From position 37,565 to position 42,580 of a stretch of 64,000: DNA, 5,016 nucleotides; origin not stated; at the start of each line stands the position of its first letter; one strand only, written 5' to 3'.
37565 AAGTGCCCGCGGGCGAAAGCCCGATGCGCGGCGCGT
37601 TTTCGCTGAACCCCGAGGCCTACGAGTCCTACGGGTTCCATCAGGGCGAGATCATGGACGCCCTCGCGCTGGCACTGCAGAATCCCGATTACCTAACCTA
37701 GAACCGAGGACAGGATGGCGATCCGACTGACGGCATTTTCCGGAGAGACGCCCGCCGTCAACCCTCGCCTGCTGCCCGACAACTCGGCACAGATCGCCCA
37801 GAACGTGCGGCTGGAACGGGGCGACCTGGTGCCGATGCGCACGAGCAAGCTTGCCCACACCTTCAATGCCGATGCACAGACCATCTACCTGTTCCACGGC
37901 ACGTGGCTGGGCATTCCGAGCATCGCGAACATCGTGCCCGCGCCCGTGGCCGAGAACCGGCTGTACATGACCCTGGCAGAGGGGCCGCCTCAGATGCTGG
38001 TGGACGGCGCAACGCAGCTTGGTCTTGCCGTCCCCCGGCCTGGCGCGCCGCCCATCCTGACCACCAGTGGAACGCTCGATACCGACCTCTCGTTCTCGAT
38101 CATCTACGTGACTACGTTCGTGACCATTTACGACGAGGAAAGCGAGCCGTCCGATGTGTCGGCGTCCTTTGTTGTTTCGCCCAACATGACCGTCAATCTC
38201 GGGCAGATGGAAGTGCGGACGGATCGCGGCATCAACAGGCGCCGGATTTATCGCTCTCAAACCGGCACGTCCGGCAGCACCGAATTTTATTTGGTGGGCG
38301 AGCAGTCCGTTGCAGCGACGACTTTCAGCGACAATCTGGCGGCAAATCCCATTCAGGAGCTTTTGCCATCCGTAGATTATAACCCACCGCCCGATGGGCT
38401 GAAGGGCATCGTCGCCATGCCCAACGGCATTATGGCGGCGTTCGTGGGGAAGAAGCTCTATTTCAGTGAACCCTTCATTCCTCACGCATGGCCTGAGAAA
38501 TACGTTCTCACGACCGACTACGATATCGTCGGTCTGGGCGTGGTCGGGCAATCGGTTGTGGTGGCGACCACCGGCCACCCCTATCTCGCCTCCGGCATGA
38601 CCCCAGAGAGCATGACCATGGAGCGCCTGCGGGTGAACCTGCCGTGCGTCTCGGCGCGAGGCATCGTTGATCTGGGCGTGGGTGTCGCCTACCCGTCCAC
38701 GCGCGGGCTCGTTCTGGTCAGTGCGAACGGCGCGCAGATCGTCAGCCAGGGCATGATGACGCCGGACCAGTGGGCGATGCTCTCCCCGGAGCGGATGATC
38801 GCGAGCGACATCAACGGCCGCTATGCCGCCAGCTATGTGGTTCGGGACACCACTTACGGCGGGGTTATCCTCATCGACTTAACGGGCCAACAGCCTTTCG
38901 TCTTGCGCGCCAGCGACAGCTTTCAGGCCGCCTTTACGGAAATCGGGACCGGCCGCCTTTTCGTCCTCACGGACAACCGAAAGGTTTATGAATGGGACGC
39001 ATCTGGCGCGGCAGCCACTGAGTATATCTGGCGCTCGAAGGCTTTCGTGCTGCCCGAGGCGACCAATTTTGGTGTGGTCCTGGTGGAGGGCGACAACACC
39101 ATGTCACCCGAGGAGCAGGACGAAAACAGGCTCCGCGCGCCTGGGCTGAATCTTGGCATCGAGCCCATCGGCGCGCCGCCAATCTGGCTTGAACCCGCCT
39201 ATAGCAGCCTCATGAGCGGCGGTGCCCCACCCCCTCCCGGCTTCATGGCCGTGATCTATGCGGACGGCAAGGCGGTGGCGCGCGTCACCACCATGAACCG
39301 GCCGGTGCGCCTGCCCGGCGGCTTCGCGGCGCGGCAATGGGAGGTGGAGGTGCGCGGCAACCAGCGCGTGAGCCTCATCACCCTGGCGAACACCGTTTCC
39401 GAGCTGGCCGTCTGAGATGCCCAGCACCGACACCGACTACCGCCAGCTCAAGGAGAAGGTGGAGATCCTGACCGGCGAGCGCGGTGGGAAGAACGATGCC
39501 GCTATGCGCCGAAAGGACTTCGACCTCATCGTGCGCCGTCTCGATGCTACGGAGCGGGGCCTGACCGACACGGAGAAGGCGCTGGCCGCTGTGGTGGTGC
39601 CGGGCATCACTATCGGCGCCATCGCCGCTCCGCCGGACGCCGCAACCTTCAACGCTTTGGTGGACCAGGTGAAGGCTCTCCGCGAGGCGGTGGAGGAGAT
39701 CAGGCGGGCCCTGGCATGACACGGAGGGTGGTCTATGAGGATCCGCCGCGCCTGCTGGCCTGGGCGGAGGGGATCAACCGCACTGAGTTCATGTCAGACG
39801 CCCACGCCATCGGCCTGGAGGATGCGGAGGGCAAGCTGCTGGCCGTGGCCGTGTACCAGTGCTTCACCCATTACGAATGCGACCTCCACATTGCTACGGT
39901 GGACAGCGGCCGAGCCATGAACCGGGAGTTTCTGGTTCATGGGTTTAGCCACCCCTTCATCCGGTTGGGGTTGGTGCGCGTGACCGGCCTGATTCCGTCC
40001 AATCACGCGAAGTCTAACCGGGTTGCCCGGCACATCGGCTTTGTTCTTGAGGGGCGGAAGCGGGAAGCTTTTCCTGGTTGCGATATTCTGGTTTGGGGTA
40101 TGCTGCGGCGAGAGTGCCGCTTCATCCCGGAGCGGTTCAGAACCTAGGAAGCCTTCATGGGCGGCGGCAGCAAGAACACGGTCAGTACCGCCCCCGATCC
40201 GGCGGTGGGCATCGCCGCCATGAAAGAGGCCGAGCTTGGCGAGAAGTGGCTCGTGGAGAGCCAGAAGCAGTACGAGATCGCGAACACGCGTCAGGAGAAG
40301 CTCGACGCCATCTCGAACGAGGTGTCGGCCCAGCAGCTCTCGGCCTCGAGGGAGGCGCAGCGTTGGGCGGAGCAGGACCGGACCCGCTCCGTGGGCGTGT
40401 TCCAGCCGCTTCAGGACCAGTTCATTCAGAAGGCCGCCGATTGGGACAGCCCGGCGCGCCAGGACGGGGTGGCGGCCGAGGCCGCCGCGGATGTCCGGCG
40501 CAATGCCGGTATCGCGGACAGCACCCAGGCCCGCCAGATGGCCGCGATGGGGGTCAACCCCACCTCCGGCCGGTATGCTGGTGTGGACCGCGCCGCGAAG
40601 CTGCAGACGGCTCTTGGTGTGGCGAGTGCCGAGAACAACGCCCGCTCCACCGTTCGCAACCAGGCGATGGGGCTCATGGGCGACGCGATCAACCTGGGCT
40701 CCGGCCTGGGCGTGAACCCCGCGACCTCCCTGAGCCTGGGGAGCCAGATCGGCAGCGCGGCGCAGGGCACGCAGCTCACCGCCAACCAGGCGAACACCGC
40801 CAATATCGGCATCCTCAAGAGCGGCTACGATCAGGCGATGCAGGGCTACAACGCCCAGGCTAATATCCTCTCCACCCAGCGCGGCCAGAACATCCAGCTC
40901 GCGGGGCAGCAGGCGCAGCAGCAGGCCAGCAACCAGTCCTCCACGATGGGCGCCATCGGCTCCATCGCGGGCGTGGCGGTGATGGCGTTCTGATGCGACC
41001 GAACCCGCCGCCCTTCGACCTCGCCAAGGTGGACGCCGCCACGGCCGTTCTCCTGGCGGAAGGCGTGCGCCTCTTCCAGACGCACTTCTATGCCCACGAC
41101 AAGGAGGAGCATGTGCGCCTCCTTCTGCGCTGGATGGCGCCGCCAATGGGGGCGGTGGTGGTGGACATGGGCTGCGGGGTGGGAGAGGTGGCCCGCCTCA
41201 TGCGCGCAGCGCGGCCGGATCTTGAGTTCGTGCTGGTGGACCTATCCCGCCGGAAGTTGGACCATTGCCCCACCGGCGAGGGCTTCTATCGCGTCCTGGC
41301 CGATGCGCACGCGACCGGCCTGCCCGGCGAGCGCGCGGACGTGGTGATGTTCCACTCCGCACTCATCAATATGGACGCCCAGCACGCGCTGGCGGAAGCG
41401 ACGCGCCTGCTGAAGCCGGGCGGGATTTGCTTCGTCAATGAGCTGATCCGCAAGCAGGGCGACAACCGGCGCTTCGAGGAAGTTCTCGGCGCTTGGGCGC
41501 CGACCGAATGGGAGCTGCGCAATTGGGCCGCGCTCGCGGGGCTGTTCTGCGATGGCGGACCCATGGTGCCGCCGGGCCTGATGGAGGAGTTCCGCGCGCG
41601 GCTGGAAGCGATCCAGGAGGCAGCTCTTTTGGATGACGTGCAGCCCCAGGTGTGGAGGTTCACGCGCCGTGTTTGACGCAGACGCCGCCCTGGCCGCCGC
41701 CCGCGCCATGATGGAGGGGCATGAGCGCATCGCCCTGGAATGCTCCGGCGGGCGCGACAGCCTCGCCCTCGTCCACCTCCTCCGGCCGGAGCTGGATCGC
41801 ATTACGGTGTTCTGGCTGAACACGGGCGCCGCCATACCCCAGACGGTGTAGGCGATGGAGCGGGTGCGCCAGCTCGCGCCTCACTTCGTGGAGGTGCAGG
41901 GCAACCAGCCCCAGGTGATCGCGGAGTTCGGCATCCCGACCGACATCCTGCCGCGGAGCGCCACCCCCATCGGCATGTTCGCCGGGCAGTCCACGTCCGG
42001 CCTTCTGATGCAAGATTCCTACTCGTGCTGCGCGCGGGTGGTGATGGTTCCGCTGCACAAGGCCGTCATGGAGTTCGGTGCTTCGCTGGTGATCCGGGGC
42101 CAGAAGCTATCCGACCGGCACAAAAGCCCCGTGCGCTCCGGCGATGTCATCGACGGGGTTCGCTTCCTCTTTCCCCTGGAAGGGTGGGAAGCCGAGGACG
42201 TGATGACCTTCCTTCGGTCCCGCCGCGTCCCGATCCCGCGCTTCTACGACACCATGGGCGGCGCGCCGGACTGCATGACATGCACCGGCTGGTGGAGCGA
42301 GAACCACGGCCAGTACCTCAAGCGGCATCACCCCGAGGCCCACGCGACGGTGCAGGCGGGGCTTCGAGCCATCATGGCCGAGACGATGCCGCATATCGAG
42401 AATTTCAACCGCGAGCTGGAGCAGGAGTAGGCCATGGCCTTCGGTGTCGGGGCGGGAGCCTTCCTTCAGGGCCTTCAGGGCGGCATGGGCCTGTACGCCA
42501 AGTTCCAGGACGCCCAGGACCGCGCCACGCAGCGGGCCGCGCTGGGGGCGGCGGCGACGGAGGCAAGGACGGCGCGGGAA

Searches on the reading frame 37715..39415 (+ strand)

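Call 3: search_protein_families(library=pfam, proteins=[window:37715-39415:+], max_evalue=0.01)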
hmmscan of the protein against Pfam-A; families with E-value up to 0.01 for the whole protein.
window:37715-39415:+ (566 aa): 0 families

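Call 4: search_protein_families(library=phrogs, proteins=[window:37715-39415:+], max_evalue=0.01)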
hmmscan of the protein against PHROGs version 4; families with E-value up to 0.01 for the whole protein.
window:37715-39415:+ (566 aa): 3 families
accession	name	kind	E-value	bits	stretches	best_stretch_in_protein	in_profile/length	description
phrog_511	-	head and packaging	1.1e-167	560.9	1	1-564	320-858/862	internal virion protein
phrog_17680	-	unknown function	8.7e-30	105.3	1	3-268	4-289/356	-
phrog_26027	-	unknown function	2.7e-11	44.3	1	324-458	5-136/201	-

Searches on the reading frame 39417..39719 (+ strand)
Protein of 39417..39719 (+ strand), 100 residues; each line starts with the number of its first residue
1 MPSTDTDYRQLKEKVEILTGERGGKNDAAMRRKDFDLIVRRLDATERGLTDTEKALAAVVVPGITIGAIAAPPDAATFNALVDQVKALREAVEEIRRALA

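Call 9: search_protein_families(library=phrogs, proteins=[window:39417-39719:+], max_evalue=0.001)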
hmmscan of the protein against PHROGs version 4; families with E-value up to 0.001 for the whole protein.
window:39417-39719:+ (100 aa): 1 family
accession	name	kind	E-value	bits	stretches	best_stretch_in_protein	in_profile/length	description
phrog_17319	-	head and packaging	1.9e-07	32.1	1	10-99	42-116/117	virion structural protein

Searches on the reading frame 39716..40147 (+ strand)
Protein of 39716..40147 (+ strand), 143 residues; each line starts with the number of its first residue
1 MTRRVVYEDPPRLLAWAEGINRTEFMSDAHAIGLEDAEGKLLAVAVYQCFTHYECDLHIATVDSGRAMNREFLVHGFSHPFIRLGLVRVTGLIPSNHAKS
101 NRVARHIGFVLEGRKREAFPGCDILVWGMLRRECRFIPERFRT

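Call 9: search_protein_families(library=phrogs, proteins=[window:39716-40147:+], max_evalue=0.001)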
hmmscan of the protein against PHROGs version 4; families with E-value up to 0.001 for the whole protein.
window:39716-40147:+ (143 aa): 1 family
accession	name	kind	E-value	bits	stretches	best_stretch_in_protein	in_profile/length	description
phrog_4470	-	moron, auxiliary metabolic gene and host takeover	9.3e-36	123.9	1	4-142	3-140/146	acyl-CoA N-acyltransferase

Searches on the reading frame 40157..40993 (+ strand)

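Call 9: search_protein_families(library=phrogs, proteins=[window:40157-40993:+], max_evalue=0.001)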
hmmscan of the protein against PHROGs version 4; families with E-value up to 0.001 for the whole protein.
window:40157-40993:+ (278 aa): 2 families
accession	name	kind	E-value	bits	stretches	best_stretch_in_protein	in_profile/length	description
phrog_8003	-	head and packaging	1.5e-85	288.8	1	5-278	14-287/389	virion structural protein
phrog_611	-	unknown function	1.7e-09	38.5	1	71-184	24-137/218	-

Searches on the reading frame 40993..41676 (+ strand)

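Call 9: search_protein_families(library=phrogs, proteins=[window:40993-41676:+], max_evalue=0.001)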
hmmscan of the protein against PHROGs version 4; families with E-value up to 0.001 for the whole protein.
window:40993-41676:+ (227 aa): 2 families
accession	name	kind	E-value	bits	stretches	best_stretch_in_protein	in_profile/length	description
phrog_424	-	moron, auxiliary metabolic gene and host takeover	4.5e-11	43.4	1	18-94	5-81/460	phosphoadenosine phosphosulfate reductase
phrog_4752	-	other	2.1e-09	38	1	41-151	41-161/241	tRNA methyltransferase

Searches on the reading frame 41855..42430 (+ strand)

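Call 9: search_protein_families(library=phrogs, proteins=[window:41855-42430:+], max_evalue=0.001)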
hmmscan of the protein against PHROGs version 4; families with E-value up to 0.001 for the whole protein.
window:41855-42430:+ (191 aa): 1 family
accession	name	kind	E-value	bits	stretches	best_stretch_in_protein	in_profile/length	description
phrog_424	-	moron, auxiliary metabolic gene and host takeover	6.5e-11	42.9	1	26-168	218-363/460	phosphoadenosine phosphosulfate reductase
